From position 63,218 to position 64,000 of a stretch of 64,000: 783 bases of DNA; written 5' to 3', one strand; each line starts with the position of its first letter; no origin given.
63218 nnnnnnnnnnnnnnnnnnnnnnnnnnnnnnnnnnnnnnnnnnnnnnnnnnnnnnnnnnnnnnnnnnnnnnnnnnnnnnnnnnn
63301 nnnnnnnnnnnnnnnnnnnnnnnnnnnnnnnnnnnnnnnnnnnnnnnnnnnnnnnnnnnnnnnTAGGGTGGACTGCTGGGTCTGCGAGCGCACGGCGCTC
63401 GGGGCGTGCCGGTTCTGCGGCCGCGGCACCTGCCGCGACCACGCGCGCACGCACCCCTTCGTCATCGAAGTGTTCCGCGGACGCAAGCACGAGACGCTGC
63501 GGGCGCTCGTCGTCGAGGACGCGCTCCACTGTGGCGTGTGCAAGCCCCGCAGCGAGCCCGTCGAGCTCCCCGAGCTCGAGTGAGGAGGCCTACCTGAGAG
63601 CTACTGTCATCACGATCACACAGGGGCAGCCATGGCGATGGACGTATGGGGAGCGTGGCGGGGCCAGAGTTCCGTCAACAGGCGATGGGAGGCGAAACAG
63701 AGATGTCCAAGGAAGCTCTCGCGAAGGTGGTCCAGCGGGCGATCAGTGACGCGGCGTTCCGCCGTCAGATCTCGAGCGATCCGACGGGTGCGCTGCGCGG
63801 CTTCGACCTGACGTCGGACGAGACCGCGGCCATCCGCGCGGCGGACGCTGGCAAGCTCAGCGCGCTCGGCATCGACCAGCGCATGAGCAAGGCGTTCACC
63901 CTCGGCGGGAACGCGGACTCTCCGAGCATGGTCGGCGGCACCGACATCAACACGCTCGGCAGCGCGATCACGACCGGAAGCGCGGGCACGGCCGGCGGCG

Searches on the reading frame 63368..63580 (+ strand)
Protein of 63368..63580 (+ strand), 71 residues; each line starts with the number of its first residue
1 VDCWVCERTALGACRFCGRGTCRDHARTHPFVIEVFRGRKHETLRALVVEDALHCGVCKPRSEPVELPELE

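Call 8: search_protein_families(library=pfam, proteins=[window:63368-63580:+], max_evalue=1)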
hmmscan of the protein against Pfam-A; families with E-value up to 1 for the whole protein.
window:63368-63580:+ (71 aa): 2 families
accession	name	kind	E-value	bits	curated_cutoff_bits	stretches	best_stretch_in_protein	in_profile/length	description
PF17982.7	C5HCH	-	9.1e-05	23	26.3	1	2-27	3-28/50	NSD Cys-His rich domain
PF09947.15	DUF2180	-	0.011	16.2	22.2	1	1-28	1-33/68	Uncharacterized protein conserved in archaea (DUF2180)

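Call 9: search_protein_families(library=ncbifam, proteins=[window:63368-63580:+], max_evalue=1)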
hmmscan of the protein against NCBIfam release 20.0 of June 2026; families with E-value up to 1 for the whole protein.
window:63368-63580:+ (71 aa): 0 families

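Call 45: search_protein_families(library=pfam, proteins=[window:63368-63580:+], max_evalue=10)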
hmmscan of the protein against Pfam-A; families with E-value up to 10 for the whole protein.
window:63368-63580:+ (71 aa): 4 families
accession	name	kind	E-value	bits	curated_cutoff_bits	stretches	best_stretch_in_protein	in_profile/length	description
PF17982.7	C5HCH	-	9.1e-05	23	26.3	1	2-27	3-28/50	NSD Cys-His rich domain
PF09947.15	DUF2180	-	0.011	16.2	22.2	1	1-28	1-33/68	Uncharacterized protein conserved in archaea (DUF2180)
PF01428.23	zf-AN1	-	2.3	8.9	27.9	1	6-26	6-28/40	AN1-like Zinc finger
PF13771.12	zf-HC5HC2H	-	5.4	7.7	29.1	1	2-25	39-61/91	PHD-like zinc-binding domain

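Call 56: find_homologous_proteins(query=window:63368-63580:+, max_evalue=0.01)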
Query window:63368-63580:+ (71 aa): 230 proteins with E <= 0.01 among 230 candidates; the best 120 are listed.
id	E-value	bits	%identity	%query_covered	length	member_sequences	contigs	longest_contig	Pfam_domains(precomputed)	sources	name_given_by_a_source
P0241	1.5e-38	148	87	100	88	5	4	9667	-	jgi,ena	-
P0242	7.5e-38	146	86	100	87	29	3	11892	-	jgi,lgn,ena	-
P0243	9.4e-38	145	86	100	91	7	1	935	-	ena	-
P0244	2.0e-37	144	83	100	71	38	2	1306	-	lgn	-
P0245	2.2e-37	144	90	100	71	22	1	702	-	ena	-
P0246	2.5e-37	144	85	100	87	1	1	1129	-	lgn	-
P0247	3.4e-37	144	83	100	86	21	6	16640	-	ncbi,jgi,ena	-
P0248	3.8e-37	143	86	100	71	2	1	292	-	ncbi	-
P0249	3.9e-37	143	83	100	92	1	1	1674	-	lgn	-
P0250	4.2e-37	143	83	100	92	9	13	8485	-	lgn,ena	-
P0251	8.9e-37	142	85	100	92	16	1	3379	-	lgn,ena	-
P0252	3.8e-36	140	82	100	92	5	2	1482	-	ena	-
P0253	4.2e-36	140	83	100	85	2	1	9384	-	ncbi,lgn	-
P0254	5.6e-36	140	82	100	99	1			-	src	-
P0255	2.5e-35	138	83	97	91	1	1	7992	-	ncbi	-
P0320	4.5e-27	111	61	100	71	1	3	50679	-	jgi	jgi:hypothetical protein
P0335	3.1e-26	109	64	100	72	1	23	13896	-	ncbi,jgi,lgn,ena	-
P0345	7.7e-26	107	63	100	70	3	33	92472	-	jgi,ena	jgi:hypothetical protein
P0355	1.5e-25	107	65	100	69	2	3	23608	-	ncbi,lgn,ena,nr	ncbi:MAG TPA: hypothetical protein VND23_09425 [Acidimicrobiales bacterium]|nr:hypothetical protein 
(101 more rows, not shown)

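Call 57: find_encoding_contigs(protein=P0355, flank=8000, max_places=2)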
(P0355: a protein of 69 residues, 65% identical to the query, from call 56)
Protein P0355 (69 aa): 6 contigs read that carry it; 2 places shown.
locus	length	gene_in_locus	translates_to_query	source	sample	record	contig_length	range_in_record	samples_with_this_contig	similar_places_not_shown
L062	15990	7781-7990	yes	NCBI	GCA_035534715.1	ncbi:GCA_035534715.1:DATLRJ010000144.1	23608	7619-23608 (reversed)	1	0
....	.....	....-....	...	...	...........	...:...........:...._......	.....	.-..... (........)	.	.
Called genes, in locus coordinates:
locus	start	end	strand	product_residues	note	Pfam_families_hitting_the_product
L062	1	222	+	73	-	?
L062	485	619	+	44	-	-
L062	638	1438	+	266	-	PF05175:MTS (weak), PF13489:Methyltransf_23, PF08241:Methyltransf_11, PF08242:Methyltransf_12, PF13649:Methyltransf_25, PF13847:Methyltransf_31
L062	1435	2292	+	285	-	PF00106:adh_short, PF13561:adh_short_C2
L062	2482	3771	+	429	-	PF09861:Lar_N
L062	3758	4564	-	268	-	-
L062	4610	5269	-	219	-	PF00027:cNMP_binding, PF13545:HTH_Crp_2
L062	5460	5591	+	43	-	-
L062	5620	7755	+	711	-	PF02163:Peptidase_M50 (faint), PF00027:cNMP_binding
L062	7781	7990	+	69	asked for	-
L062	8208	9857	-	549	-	PF05977:MFS_3, PF07690:MFS_1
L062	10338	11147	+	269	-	-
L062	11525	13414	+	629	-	PF00563:EAL, PF13492:GAF_3 (faint), PF01590:GAF (weak), PF13185:GAF_2 (weak)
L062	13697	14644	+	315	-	PF08240:ADH_N, PF00107:ADH_zinc_N, PF13602:ADH_zinc_N_2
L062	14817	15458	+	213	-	-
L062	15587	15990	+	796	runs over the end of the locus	PF00004:AAA, PF17862:AAA_lid_3 (weak), PF01434:Peptidase_M41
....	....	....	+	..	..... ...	-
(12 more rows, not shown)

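Call 58: find_encoding_contigs(protein=P0345, flank=8000, max_places=3)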
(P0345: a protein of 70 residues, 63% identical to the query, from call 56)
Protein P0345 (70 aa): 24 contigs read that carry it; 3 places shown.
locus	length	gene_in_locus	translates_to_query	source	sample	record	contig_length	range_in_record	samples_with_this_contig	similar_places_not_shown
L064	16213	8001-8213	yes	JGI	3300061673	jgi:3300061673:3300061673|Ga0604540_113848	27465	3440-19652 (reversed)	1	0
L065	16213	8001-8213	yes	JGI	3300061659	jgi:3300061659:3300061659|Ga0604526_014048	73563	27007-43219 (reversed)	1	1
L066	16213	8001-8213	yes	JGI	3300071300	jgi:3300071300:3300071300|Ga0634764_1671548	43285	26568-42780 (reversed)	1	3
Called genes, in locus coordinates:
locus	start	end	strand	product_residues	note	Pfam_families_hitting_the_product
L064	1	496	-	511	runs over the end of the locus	PF05362:Lon_C, PF13541:ChlI, PF00158:Sigma54_activat (faint), PF01078:Mg_chelatase, PF07728:AAA_5 (faint), PF00493:MCM (weak), PF13335:Mg_chelatase_C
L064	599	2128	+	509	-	PF00282:Pyridoxal_deC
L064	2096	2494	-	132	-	PF08378:NERD (weak), PF02021:UPF0102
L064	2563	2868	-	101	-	PF10611:DUF2469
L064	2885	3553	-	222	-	PF01351:RNase_HII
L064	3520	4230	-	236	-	PF10502:Peptidase_S26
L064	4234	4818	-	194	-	PF01245:Ribosomal_L19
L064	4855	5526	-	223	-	PF01746:tRNA_m1G_MT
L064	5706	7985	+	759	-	PF02163:Peptidase_M50 (faint), PF00027:cNMP_binding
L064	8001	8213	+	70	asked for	-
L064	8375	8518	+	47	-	-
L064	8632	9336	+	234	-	PF00027:cNMP_binding, PF12802:MarR_2 (faint), PF13545:HTH_Crp_2, PF00325:Crp (faint), PF25213:HVO_A0261_N (weak)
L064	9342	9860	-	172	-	PF01782:RimM, PF05239:PRC (weak), PF24986:PRC_RimM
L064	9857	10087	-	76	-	PF13083:KH_KhpA-B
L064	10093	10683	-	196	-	PF00886:Ribosomal_S16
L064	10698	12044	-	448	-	PF02881:SRP54_N, PF13401:AAA_22 (weak), PF00448:SRP54, PF02978:SRP_SPB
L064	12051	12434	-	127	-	PF00072:Response_reg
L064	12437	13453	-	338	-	PF25199:nSTAND_NTPase5 (weak), PF00448:SRP54, PF13604:AAA_30 (weak)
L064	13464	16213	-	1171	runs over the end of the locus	PF02463:SMC_N, PF13175:AAA_15, PF13476:AAA_23, PF13555:AAA_29 (weak), PF13304:AAA_21 (weak), PF06470:SMC_hinge (weak), PF13304:AAA_21 (weak)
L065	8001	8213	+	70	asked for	-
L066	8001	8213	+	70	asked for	-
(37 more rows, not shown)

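Call 67: find_encoding_contigs(protein=P0335, flank=8000, max_places=3)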
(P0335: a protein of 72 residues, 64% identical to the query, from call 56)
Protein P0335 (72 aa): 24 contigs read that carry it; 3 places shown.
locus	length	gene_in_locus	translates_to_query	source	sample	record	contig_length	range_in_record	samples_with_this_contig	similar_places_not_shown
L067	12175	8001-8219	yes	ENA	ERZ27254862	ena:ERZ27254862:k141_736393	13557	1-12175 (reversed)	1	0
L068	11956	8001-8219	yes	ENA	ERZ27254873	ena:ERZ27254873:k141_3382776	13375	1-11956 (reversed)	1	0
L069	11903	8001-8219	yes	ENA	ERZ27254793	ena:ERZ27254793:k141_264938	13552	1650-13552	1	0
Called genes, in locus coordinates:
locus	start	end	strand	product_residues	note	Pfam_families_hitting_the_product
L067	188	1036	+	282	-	-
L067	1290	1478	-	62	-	-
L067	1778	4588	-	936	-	PF00211:Guanylate_cyc, PF13374:TPR_10 (faint), PF00931:NB-ARC (weak), PF13401:AAA_22 (weak), PF25872:HTH_77, PF13176:TPR_7 (faint), PF13424:TPR_12 (weak), PF13424:TPR_12, +1 more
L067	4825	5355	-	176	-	-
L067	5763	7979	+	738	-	PF02163:Peptidase_M50 (faint), PF00027:cNMP_binding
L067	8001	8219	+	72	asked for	-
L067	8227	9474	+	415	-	PF00675:Peptidase_M16, PF05193:Peptidase_M16_C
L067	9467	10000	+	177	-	PF04542:Sigma70_r2, PF08281:Sigma70_r4_2, PF04545:Sigma70_r4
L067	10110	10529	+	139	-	-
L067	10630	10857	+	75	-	PF07862:Nif11 (faint), PF14407:Frankia_peptide, PF07746:LigA (weak)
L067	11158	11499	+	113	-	-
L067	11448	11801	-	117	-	PF01972:SDH_protease, PF25145:NfeD1b_N, PF01972:SDH_protease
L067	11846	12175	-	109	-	?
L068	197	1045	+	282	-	-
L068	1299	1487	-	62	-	-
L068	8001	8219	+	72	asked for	-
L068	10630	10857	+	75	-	PF07862:Nif11 (faint), PF14407:Frankia_peptide, PF07746:LigA (weak)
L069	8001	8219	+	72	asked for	-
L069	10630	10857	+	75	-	PF07862:Nif11 (faint), PF14407:Frankia_peptide, PF07746:LigA (weak)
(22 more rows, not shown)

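Call 68: find_encoding_contigs(protein=P0320, flank=8000, max_places=2)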
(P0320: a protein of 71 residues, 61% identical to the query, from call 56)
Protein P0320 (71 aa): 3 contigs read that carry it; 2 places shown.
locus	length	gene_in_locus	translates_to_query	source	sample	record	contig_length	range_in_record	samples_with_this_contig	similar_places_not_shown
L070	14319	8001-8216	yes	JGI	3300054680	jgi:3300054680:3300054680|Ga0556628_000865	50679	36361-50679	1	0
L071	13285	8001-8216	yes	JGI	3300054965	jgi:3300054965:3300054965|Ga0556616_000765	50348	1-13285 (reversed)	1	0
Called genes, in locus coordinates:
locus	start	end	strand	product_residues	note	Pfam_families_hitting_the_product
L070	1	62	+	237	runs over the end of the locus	PF05103:DivIVA (weak)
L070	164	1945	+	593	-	PF05170:AsmA, PF05359:DUF748 (weak), PF13116:YhdP (weak), PF05170:AsmA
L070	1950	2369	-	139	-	-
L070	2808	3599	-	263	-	PF09948:PpoB2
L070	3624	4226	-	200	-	PF07040:DUF1326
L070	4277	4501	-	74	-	-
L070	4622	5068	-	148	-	-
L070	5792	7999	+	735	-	PF00027:cNMP_binding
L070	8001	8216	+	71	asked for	-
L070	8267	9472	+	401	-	PF00675:Peptidase_M16, PF05193:Peptidase_M16_C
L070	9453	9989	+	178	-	PF04542:Sigma70_r2, PF08281:Sigma70_r4_2, PF04545:Sigma70_r4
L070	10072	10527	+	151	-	-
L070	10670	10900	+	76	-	PF14407:Frankia_peptide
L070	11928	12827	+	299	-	PF01740:STAS, PF13466:STAS_2 (weak)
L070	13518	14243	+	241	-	PF00027:cNMP_binding, PF13545:HTH_Crp_2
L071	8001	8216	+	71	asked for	-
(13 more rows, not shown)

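Call 74: search_protein_families(library=pfam, proteins=[L067:10110-10526:+, L070:10072-10524:+, L067:10630-10854:+, L067:4825-5355:-, L062:3758-4564:-, L062:10338-11144:+, L067:8227-9471:+, L067:9467-9997:+, L070:4622-5068:-, L067:5763-7976:+], max_evalue=0.1)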
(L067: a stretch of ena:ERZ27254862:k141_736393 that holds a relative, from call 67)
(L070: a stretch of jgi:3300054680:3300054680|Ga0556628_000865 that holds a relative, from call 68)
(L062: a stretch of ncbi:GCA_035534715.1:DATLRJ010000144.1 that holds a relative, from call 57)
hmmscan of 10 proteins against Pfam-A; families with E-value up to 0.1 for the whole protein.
L067:10110-10526:+ (139 aa): 2 families
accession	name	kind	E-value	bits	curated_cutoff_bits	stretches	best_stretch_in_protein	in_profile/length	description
PF14407.11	Frankia_peptide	-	9e-05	23.1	48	1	74-132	4-62/63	Ribosomally synthesized peptide prototyped by Frankia Franean1_4349.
PF11212.13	DUF2999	-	0.046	14.5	25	1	34-91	10-65/82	Protein of unknown function (DUF2999)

L070:10072-10524:+ (151 aa): 2 families
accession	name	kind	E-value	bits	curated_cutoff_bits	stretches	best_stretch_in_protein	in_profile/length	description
PF13490.11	zf-HC2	-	7.8e-05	23.1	22.2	1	6-35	5-34/35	Putative zinc-finger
PF04551.19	GcpE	-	0.01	15.3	32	1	4-53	233-280/343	GcpE protein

L067:10630-10854:+ (75 aa): 4 families
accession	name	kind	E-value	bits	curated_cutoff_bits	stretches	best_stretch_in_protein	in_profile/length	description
PF14407.11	Frankia_peptide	-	4.7e-11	43.3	48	1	6-63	2-63/63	Ribosomally synthesized peptide prototyped by Frankia Franean1_4349.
PF07862.16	Nif11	-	1.4e-05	25.7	23.8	1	1-40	1-47/48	Nif11 domain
PF07746.16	LigA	-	2.3e-05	24.9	25.3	1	14-57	8-51/87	Aromatic-ring-opening dioxygenase LigAB, LigA subunit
PF19398.4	DurB-like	-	0.016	16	26.6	1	6-29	3-26/81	Lantibiotic duramycin B-like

L067:4825-5355:- (176 aa): 1 family
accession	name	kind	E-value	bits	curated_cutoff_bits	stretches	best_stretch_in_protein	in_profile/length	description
PF24880.1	DUF7738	-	0.016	16.1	24.6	0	112-164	13-65/103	Domain of unknown function (DUF7738)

L062:3758-4564:- (268 aa): 0 families

L062:10338-11144:+ (269 aa): 0 families

L067:8227-9471:+ (415 aa): 2 families
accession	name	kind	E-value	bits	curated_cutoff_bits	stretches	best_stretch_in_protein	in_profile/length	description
PF05193.26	Peptidase_M16_C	-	5.9e-37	127.7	23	1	170-344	2-180/181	Peptidase M16 inactive domain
PF00675.25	Peptidase_M16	-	1e-27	97.3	22.3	1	18-163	1-148/149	Insulinase (Peptidase family M16)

L067:9467-9997:+ (177 aa): 12 families
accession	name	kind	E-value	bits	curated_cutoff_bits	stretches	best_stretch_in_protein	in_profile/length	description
PF08281.18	Sigma70_r4_2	-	2.3e-12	46.8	25.7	1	118-169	3-54/54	Sigma-70, region 4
PF04545.22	Sigma70_r4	-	5e-12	45.6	24.1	1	122-170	1-49/50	Sigma-70, region 4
PF04542.20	Sigma70_r2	-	2.9e-10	40.2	24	1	25-91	1-68/71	Sigma-70 region 2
PF00196.25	GerE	-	0.00017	21.6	23.5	1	139-171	15-47/57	Bacterial regulatory proteins, luxR family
PF13384.12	HTH_23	-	0.00025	21.2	24.6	1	135-162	10-38/50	Homeodomain-like domain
PF07638.17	Sigma70_ECF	-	0.00037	20.9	21.1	1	92-168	99-178/185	ECF sigma factor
PF25787.1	HTH_SB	-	0.012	15.8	43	1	133-160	15-41/53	Sleeping Beauty transposase HTH domain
PF13412.12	HTH_24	-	0.016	15.2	21.9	1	143-165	19-41/48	Winged helix-turn-helix DNA-binding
PF14493.12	HTH_40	-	0.019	15.7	27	1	137-167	8-38/89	Helix-turn-helix domain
PF13404.12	HTH_AsnC-type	-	0.02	15.1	27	1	143-164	19-40/42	AsnC-type helix-turn-helix domain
PF13518.12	HTH_28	-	0.021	15.4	25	0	132-162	4-33/52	Helix-turn-helix domain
PF13874.11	Nup54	-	0.025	15.1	30.5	1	17-60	5-48/140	Nucleoporin complex subunit 54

L070:4622-5068:- (148 aa): 0 families

L067:5763-7976:+ (738 aa): 3 families
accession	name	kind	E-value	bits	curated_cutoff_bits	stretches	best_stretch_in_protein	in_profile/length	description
PF00027.35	cNMP_binding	-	1.6e-42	143.8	27.5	2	632-711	2-86/89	Cyclic nucleotide-binding domain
PF02163.28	Peptidase_M50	-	1.8e-06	27.9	27.2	1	242-314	7-100/221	Peptidase family M50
PF07883.17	Cupin_2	-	6.8e-05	22.9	27.2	1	506-553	2-46/70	Cupin domain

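Call 82: find_related_loci(query=A4, collection=metagenome_contigs, flank=8000)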
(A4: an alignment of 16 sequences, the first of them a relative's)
Query A4 (72 aa) in metagenome_contigs; peptide patterns used: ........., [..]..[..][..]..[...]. (x = any residue, [..] = any of these).
600 stretches matched a pattern (row limit reached: there are more); 332 encode a relative of the query (tblastn E <= 1e-3); the best 80 are kept; 80 distinct loci.
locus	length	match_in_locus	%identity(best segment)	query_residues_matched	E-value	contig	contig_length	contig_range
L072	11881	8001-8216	100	1-72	3e-45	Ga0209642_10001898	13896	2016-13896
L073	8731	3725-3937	75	1-72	8e-35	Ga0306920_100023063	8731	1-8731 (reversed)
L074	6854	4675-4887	71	1-72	5e-33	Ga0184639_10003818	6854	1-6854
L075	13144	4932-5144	72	1-72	2e-32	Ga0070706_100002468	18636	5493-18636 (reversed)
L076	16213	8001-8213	69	1-72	4e-32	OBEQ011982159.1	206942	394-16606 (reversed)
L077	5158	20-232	60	1-72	7e-31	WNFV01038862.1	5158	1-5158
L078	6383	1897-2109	65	1-72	2e-30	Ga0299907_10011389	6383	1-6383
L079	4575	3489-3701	65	1-72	6e-30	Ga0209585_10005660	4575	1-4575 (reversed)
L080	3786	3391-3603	65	1-72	5e-30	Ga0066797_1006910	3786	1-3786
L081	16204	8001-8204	63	1-71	1e-29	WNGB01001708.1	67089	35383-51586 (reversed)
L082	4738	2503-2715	65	1-72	1e-29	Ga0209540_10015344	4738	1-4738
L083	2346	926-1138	64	1-72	1e-29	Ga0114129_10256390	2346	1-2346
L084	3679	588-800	58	1-72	1e-29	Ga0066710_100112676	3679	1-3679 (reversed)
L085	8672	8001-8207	61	1-72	4e-29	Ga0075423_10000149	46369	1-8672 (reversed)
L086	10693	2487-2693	61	1-72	4e-29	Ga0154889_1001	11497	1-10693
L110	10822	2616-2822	61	3-72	1e-27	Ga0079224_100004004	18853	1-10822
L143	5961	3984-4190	61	1-72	5e-27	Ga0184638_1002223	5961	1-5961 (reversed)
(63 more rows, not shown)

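Call 88: search_protein_families(library=ncbifam, proteins=[L067:10630-10854:+, L067:10110-10526:+, L067:5763-7976:+, L064:5706-7982:+, L064:8375-8515:+, L143:4346-4504:+, window:63368-63580:+, L079:939-1301:+, L110:2826-3653:+], max_evalue=0.01)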
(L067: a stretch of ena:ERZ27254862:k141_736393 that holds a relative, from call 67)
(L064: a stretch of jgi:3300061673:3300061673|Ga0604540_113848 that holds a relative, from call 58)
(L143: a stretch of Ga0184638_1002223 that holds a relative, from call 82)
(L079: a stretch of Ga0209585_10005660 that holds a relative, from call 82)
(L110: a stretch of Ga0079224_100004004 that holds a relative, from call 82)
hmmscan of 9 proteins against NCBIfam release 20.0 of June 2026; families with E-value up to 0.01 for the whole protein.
L067:10630-10854:+ (75 aa): 4 families
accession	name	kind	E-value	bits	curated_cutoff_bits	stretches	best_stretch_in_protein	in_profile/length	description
NF038399.1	NH_RiPP_Os17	domain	1.4e-20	73.1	40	1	5-62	2-63/63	Os1348 family NHLP clan protein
TIGR04509.1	mod_pep_NH_fam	subfamily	8.1e-06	25.8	34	1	2-44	3-44/87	NHLP-related RiPP peptide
TIGR03793.1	leader_NHLP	domain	0.00018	21.3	50.9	1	7-33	7-33/77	NHLP leader peptide family RiPP precursor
NF033431.1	cinnamycin_RiPP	subfamily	0.0074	16.9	35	1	7-29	2-24/81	cinnamycin family lantibiotic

L067:10110-10526:+ (139 aa): 1 family
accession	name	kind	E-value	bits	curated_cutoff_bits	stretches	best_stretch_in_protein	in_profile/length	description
NF038399.1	NH_RiPP_Os17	domain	2.7e-11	43.4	40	1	72-132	3-63/63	Os1348 family NHLP clan protein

L067:5763-7976:+ (738 aa): 8 families
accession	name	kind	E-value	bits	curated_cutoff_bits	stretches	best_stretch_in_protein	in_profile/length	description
NF041824.1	daptide_HExxH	equivalog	4.9e-42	144.4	300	1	74-420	19-349/379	daptide biosynthesis intramembrane metalloprotease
NF058543.1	ActPatMycb56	equivalog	7.9e-28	97.2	460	2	612-731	2-123/317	acetyltransferase Pat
NF041163.2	encap_f2b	equivalog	9.8e-22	77.7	400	2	606-712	71-184/450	family 2B encapsulin nanocompartment shell protein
TIGR03896.1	cyc_nuc_ocin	subfamily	4.9e-14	52.4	161.05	2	509-588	166-248/317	bacteriocin-type transport-associated protein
NF008732.0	PRK11753.1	equivalog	5.3e-12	45.7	266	2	495-576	14-99/214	cAMP-activated global transcriptional regulator CRP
NF058609.1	RiPP_HExxH_LiaK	equivalog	5.5e-09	36.1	225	1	236-358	93-213/246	YydH/LiaK family epipeptide maturation metalloprotease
NF010499.0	PRK13918.1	equivalog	0.00023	20.7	274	0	504-559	12-69/205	CRP/FNR family transcriptional regulator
NF006901.0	PRK09392.1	equivalog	0.004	16.5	211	0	606-665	7-66/236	transcriptional activator FtrB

L064:5706-7982:+ (759 aa): 9 families
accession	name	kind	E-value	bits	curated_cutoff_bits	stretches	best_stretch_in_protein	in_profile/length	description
NF041824.1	daptide_HExxH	equivalog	2.2e-42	145.5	300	1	100-465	15-366/379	daptide biosynthesis intramembrane metalloprotease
NF058543.1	ActPatMycb56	equivalog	3e-25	88.7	460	2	514-631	3-114/317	acetyltransferase Pat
NF041163.2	encap_f2b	equivalog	1.7e-16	60.4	400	2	499-621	64-186/450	family 2B encapsulin nanocompartment shell protein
NF008732.0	PRK11753.1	equivalog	8.9e-15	54.7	266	2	525-624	18-117/214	cAMP-activated global transcriptional regulator CRP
NF058609.1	RiPP_HExxH_LiaK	equivalog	3.4e-13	49.8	225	1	227-381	62-211/246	YydH/LiaK family epipeptide maturation metalloprotease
TIGR03896.1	cyc_nuc_ocin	subfamily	7.8e-08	32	161.05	1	532-620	10-101/317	bacteriocin-type transport-associated protein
NF050815.1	TransActFtrBCaul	equivalog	1.4e-05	24.5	300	1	509-609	11-109/251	transcriptional activator FtrB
NF006901.0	PRK09392.1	equivalog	2e-05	24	211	0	505-599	5-97/236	transcriptional activator FtrB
NF052518.1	TransRegLdrP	equivalog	0.00093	19.3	300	0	535-611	4-78/195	transcriptional regulator LdrP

L064:8375-8515:+ (47 aa): 0 families

L143:4346-4504:+ (53 aa): 0 families

window:63368-63580:+ (71 aa): 0 families

L079:939-1301:+ (121 aa): 3 families
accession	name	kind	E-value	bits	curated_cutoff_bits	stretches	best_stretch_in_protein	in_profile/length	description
NF038399.1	NH_RiPP_Os17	domain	1.4e-13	50.7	40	1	49-113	1-61/63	Os1348 family NHLP clan protein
TIGR04509.1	mod_pep_NH_fam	subfamily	3.2e-06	27.1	34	1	48-95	4-55/87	NHLP-related RiPP peptide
TIGR03798.1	leader_Nif11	subfamily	0.00042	20.5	32.3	1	48-98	3-51/68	Nif11-like leader peptide family RiPP precursor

L110:2826-3653:+ (276 aa): 1 family
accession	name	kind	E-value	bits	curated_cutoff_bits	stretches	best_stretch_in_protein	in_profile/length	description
NF038399.1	NH_RiPP_Os17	domain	1.5e-09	37.8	40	1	8-49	2-45/63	Os1348 family NHLP clan protein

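Call 106: search_protein_families(library=padloc, proteins=[window:63368-63580:+], max_evalue=0.01)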
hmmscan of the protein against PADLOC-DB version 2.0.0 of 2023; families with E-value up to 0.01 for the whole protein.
window:63368-63580:+ (71 aa): 0 families

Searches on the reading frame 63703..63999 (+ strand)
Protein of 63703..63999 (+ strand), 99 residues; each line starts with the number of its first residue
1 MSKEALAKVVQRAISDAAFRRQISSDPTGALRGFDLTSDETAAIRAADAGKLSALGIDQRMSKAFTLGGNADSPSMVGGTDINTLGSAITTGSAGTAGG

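Call 8: search_protein_families(library=pfam, proteins=[window:63703-63999:+], max_evalue=1)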
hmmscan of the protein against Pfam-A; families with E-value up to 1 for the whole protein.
window:63703-63999:+ (99 aa): 3 families
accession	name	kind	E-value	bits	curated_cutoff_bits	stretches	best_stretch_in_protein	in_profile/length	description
PF14407.11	Frankia_peptide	-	4.1e-08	33.8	48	1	8-62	4-62/63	Ribosomally synthesized peptide prototyped by Frankia Franean1_4349.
PF07746.16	LigA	-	0.0018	18.8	25.3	1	15-57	9-51/87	Aromatic-ring-opening dioxygenase LigAB, LigA subunit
PF02979.21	NHase_alpha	-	0.047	13.5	27.2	1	5-45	40-80/184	Nitrile hydratase, alpha chain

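Call 9: search_protein_families(library=ncbifam, proteins=[window:63703-63999:+], max_evalue=1)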
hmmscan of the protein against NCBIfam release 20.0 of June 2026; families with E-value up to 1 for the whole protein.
window:63703-63999:+ (99 aa): 5 families
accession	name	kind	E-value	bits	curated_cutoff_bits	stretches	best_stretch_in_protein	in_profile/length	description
NF038399.1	NH_RiPP_Os17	domain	3.9e-17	62.1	40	1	4-62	1-63/63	Os1348 family NHLP clan protein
TIGR04509.1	mod_pep_NH_fam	subfamily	0.00043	20.3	34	1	4-42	5-43/87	NHLP-related RiPP peptide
TIGR03793.1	leader_NHLP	domain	0.02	14.7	50.9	1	3-32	3-32/77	NHLP leader peptide family RiPP precursor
TIGR01323.1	nitrile_alph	equivalog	0.023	14.2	249.85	1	6-47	41-82/189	nitrile hydratase subunit alpha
NF033431.1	cinnamycin_RiPP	subfamily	0.075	13.7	35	1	7-28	2-23/81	cinnamycin family lantibiotic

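Call 106: search_protein_families(library=padloc, proteins=[window:63703-63999:+], max_evalue=0.01)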
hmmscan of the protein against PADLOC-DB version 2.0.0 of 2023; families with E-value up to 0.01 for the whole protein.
window:63703-63999:+ (99 aa): 0 families
